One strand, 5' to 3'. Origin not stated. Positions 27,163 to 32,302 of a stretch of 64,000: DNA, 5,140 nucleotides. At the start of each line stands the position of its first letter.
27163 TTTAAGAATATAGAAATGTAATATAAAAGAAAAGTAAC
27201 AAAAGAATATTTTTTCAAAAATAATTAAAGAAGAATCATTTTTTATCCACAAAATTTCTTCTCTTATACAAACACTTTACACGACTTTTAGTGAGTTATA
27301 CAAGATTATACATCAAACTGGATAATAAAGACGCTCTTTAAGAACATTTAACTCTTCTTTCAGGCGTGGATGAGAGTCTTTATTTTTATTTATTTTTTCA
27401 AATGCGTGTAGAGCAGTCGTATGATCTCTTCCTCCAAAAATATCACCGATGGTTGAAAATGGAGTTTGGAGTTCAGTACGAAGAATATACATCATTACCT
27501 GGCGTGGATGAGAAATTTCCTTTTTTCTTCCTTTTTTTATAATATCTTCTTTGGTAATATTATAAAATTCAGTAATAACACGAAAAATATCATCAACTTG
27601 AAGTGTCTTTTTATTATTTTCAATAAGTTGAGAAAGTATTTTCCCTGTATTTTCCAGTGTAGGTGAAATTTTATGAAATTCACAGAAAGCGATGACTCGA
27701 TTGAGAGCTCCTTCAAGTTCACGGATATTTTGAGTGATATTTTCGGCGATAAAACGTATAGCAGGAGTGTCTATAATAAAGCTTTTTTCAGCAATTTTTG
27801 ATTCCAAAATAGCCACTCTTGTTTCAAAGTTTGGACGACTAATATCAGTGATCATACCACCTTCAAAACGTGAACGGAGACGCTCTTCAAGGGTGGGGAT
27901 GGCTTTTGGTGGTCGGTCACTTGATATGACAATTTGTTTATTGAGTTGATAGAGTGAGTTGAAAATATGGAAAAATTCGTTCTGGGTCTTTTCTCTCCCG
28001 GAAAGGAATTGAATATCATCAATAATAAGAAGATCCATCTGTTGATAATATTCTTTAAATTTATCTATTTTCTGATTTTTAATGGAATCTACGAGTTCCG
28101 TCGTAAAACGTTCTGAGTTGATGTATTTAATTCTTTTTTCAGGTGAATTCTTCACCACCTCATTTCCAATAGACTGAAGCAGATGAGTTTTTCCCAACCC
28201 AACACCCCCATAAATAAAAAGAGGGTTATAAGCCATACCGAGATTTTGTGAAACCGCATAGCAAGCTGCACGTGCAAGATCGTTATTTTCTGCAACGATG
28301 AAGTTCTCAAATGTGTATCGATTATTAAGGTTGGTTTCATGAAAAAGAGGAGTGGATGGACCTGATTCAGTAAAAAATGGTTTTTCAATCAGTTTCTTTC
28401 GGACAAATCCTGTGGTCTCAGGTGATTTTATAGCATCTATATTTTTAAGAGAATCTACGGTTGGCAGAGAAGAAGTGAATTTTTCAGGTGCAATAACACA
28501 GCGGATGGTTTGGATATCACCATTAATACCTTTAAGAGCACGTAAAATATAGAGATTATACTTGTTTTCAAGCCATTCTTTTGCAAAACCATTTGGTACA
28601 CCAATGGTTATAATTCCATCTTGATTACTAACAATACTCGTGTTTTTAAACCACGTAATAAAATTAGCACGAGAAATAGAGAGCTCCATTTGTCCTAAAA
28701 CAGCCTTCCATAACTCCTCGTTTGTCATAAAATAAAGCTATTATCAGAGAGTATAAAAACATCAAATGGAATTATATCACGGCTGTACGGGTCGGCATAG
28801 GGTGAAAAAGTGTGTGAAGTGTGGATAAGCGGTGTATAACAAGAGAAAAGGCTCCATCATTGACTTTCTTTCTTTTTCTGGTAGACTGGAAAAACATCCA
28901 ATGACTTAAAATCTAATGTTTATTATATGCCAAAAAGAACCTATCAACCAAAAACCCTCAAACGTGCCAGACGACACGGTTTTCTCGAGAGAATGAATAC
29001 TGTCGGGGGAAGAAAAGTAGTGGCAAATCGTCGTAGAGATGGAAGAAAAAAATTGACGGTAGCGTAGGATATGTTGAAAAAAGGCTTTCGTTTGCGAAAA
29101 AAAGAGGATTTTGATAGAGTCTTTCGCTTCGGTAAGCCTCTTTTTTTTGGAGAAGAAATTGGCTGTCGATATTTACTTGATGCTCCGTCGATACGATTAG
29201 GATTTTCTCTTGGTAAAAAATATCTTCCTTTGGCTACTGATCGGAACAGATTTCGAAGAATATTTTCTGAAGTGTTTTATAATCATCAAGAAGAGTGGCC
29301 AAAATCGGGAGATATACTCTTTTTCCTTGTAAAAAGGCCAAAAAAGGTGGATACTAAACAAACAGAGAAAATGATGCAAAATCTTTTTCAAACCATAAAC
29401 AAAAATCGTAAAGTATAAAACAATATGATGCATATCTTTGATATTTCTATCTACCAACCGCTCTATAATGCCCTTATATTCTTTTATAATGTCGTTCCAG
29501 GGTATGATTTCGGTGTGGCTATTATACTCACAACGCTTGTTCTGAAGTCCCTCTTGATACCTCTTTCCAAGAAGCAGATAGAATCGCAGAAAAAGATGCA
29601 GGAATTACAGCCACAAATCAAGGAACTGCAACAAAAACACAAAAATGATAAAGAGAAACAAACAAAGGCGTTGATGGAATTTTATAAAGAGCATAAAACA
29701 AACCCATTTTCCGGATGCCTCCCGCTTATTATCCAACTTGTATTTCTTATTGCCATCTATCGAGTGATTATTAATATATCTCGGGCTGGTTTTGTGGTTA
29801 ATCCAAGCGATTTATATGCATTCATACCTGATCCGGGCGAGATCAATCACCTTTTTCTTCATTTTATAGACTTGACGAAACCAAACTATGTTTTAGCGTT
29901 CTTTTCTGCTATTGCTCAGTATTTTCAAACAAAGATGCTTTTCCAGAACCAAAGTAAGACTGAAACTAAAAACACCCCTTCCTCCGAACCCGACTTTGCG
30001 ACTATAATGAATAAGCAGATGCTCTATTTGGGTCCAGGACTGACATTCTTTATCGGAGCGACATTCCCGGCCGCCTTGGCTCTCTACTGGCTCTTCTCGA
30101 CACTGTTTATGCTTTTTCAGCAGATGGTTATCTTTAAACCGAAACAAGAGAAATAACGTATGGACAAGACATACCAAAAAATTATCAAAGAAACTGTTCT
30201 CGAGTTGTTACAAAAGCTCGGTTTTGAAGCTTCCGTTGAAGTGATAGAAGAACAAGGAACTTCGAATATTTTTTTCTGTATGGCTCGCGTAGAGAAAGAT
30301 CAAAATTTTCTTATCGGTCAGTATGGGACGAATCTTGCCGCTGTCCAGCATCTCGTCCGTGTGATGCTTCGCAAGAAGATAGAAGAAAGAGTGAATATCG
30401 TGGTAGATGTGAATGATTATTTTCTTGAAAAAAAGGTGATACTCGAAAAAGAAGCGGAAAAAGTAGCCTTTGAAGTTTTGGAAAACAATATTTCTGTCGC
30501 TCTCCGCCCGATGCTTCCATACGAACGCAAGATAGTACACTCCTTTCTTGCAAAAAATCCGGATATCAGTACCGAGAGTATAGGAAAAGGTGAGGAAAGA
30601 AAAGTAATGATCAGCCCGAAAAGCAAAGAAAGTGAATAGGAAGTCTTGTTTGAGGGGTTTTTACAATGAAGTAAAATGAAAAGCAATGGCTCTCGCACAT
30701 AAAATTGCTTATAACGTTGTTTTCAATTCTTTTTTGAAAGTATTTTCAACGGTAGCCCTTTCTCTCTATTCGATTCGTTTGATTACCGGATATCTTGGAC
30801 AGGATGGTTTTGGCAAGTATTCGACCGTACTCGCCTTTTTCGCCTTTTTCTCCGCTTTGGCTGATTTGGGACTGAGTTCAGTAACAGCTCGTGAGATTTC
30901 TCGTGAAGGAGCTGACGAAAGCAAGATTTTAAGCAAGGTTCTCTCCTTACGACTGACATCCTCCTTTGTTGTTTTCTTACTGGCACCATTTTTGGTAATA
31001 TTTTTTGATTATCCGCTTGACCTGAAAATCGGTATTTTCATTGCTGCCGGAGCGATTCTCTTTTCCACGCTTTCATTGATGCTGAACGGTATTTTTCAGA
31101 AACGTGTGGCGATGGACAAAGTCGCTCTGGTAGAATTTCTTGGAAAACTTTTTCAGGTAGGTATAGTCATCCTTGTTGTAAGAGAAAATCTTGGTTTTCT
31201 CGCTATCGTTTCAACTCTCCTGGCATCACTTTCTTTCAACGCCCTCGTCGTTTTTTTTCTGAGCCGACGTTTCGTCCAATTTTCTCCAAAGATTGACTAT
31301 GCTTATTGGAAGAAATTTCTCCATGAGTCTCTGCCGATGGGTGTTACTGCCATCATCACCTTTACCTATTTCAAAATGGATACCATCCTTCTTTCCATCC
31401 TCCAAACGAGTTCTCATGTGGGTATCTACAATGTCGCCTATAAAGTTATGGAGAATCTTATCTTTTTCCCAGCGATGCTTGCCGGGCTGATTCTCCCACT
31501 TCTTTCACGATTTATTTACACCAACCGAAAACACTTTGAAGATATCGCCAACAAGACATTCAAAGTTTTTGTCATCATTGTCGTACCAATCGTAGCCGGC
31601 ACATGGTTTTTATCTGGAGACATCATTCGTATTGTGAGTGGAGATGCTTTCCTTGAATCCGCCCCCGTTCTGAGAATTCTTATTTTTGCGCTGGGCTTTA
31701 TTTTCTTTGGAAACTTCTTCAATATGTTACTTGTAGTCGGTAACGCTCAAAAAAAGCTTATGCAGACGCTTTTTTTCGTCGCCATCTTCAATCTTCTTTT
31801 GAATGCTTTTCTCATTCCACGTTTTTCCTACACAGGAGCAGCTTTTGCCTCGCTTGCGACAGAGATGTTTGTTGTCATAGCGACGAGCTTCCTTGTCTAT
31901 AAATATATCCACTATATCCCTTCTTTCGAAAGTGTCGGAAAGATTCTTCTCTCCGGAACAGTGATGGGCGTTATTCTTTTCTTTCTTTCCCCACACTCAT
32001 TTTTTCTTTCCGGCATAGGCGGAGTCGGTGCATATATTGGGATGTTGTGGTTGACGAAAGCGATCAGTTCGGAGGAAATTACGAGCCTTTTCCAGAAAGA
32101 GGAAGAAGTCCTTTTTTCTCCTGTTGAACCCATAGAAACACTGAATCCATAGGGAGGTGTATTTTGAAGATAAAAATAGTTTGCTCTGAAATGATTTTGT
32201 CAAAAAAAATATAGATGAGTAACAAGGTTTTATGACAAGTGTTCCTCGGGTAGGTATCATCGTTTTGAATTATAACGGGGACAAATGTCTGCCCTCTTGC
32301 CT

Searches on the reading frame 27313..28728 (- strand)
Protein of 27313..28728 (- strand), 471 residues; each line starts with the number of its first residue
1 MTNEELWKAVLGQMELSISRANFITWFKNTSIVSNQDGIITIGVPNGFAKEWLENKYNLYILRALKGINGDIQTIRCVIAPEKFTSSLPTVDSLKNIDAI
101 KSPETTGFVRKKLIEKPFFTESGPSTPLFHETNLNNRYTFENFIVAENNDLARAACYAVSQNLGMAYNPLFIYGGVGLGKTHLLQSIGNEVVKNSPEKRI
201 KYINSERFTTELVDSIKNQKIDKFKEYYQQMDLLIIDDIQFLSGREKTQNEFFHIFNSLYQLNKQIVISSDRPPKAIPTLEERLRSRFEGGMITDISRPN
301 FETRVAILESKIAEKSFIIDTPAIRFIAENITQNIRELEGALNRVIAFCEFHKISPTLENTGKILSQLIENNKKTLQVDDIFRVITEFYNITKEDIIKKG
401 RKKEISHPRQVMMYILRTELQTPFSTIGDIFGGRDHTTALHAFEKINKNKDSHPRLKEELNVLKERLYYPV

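Call 8: search_protein_families(library=pfam, proteins=[window:27313-28728:-])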
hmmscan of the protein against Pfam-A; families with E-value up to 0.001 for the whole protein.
window:27313-28728:- (471 aa): 8 families
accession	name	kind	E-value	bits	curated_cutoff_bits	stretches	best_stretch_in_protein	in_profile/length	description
PF00308.24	Bac_DnaA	-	4.6e-69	232.2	23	1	134-295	1-162/162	Bacterial DnaA ATPAse domain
PF08299.17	Bac_DnaA_C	-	2.3e-23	82.4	31.5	1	378-446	1-69/69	Bacterial dnaA protein helix-turn-helix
PF11638.13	DnaA_N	-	2.2e-13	50.1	24.6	1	4-65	1-63/65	DnaA N-terminal domain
PF01695.23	IstB_IS21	-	2.9e-10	40.5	24.1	1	170-272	95-194/238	IstB-like ATP binding protein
PF13173.12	AAA_14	-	4.1e-06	27.3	27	1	168-254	3-86/129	AAA domain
PF00004.35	AAA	-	4.5e-06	27.6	21.2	1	171-288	2-127/131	ATPase family associated with various cellular activities (AAA)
PF01637.24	ATPase_2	-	4.9e-05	23.7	33.2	1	167-280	20-125/225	ATPase domain predominantly from Archaea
PF13401.12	AAA_22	-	0.00035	21.3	27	0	170-257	8-109/130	AAA domain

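Call 31: list_cluster_members(proteins=[window:27313-28728:-, window:39595-41445:+, window:46738-47697:+, window:7692-10304:-])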
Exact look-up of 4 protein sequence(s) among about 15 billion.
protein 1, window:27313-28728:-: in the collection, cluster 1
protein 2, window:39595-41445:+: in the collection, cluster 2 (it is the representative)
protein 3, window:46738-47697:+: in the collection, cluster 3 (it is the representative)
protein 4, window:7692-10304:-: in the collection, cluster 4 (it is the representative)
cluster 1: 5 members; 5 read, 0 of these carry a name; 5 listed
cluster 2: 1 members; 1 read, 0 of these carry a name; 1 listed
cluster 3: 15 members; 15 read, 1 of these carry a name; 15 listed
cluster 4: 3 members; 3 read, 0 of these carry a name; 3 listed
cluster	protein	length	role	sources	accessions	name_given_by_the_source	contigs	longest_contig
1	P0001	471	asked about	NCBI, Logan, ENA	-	-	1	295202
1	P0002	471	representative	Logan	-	-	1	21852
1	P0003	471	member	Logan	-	-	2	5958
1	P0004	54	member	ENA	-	-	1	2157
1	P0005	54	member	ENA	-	-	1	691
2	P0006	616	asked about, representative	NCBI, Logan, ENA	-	-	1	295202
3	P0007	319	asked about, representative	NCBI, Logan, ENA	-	-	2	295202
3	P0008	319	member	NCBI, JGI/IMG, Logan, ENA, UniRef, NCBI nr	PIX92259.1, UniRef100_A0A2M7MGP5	hypothetical protein COZ26_02770 [Candidatus Kuenenbacteria bacterium ... | Uncharacterized protein n=1 Tax=Candidatus Kuenenbacteria bacterium ... | MAG: hypothetical protein COZ26_02770 [Candidatus Kuenenbacteria bacterium ...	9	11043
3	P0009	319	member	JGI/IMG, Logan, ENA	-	-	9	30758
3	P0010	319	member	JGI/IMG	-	-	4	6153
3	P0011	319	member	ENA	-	-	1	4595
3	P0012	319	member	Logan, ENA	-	-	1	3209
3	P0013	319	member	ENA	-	-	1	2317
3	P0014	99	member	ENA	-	-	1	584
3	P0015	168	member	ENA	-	-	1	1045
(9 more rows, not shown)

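Call 32: find_encoding_contigs(protein=P0009, flank=10000, max_places=10)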
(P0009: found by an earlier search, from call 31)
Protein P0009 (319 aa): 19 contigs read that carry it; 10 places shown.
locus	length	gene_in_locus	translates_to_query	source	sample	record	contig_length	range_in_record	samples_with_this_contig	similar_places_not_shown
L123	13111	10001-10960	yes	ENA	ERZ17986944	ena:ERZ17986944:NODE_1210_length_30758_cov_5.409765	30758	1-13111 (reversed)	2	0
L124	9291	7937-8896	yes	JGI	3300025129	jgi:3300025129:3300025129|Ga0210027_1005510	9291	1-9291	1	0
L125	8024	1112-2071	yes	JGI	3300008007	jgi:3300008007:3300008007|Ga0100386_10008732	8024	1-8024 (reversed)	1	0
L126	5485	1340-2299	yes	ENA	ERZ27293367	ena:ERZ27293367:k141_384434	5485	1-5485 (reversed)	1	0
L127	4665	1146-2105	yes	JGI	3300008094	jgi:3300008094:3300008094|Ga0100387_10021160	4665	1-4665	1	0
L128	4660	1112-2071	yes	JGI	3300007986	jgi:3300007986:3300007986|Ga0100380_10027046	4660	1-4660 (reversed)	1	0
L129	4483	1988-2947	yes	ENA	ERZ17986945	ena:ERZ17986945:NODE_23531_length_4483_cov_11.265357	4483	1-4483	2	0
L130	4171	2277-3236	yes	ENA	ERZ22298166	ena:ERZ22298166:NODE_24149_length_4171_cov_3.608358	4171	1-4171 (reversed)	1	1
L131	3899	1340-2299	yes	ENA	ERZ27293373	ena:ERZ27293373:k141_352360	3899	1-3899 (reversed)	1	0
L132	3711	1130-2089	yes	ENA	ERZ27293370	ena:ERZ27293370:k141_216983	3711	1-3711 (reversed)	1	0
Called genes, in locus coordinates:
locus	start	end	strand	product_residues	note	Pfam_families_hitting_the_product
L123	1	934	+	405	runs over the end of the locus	PF21710:Spt6_S1 (faint), PF23459:S1_RRP5 (faint), PF00575:S1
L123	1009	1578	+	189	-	PF00625:Guanylate_kin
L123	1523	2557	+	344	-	PF01171:ATP_bind_3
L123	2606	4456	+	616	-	PF06480:FtsH_ext (weak), PF00004:AAA, PF07728:AAA_5 (faint), PF17862:AAA_lid_3, PF01434:Peptidase_M41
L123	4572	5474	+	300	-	-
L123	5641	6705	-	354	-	-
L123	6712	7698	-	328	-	PF18884:TSP3_bac (weak)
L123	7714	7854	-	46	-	-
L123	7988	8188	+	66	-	-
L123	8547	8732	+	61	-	-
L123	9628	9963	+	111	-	PF02033:RBFA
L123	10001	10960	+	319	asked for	PF01368:DHH, PF02272:DHHA1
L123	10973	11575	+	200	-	PF03167:UDG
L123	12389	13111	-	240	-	?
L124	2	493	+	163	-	?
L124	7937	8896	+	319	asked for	PF01368:DHH, PF02272:DHHA1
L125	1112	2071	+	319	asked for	PF01368:DHH, PF02272:DHHA1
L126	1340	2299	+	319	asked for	PF01368:DHH, PF02272:DHHA1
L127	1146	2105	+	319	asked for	PF01368:DHH, PF02272:DHHA1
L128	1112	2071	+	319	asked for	PF01368:DHH, PF02272:DHHA1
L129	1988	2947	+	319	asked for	PF01368:DHH, PF02272:DHHA1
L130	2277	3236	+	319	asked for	PF01368:DHH, PF02272:DHHA1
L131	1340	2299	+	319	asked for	PF01368:DHH, PF02272:DHHA1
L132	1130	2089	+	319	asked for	PF01368:DHH, PF02272:DHHA1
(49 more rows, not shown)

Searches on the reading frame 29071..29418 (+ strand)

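Call 8: search_protein_families(library=pfam, proteins=[window:29071-29418:+])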
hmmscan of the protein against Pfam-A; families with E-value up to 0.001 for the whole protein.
window:29071-29418:+ (115 aa): 1 family
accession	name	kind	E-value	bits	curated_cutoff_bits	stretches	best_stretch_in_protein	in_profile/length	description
PF00825.24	Ribonuclease_P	-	2.1e-18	66.8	22.3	1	2-109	1-108/109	Ribonuclease P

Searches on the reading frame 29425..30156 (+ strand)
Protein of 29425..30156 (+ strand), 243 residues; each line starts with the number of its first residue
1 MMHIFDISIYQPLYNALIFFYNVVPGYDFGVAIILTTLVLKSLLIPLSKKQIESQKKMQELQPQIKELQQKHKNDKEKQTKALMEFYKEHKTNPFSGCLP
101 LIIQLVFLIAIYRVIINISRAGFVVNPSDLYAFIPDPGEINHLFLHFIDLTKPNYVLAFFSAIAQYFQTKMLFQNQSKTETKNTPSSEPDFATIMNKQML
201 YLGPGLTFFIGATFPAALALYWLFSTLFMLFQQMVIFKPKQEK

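Call 8: search_protein_families(library=pfam, proteins=[window:29425-30156:+])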
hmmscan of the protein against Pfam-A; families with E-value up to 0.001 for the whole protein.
window:29425-30156:+ (243 aa): 1 family
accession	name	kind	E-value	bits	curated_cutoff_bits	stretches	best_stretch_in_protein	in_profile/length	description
PF02096.25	60KD_IMP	-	1.2e-48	165.6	35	1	29-237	1-162/163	60Kd inner membrane protein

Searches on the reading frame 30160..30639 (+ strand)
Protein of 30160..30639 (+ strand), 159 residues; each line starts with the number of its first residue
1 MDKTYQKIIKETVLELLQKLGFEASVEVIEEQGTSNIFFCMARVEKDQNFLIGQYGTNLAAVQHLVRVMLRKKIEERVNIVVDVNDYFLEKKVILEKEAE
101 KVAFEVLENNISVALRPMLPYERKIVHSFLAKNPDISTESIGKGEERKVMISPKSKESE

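Call 8: search_protein_families(library=pfam, proteins=[window:30160-30639:+])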
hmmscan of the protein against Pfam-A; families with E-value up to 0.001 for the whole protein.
window:30160-30639:+ (159 aa): 2 families
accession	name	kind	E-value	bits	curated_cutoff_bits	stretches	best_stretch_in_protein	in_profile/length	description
PF01424.28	R3H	-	1.9e-15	57.1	26.8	1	95-153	3-60/60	R3H domain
PF13083.13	KH_KhpA-B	-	0.00032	21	32.1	1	10-81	1-72/73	KhpA/KhpB, KH domain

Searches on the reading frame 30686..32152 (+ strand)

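Call 8: search_protein_families(library=pfam, proteins=[window:30686-32152:+])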
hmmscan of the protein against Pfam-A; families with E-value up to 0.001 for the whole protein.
window:30686-32152:+ (488 aa): 2 families
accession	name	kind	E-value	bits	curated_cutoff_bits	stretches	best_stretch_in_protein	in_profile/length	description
PF01943.22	Polysacc_synt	-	2.5e-24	86.6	28.2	1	30-276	23-273/274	Polysaccharide biosynthesis protein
PF13440.11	Polysacc_synt_3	-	1.3e-23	84.1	23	1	37-327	6-293/293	Polysaccharide biosynthesis protein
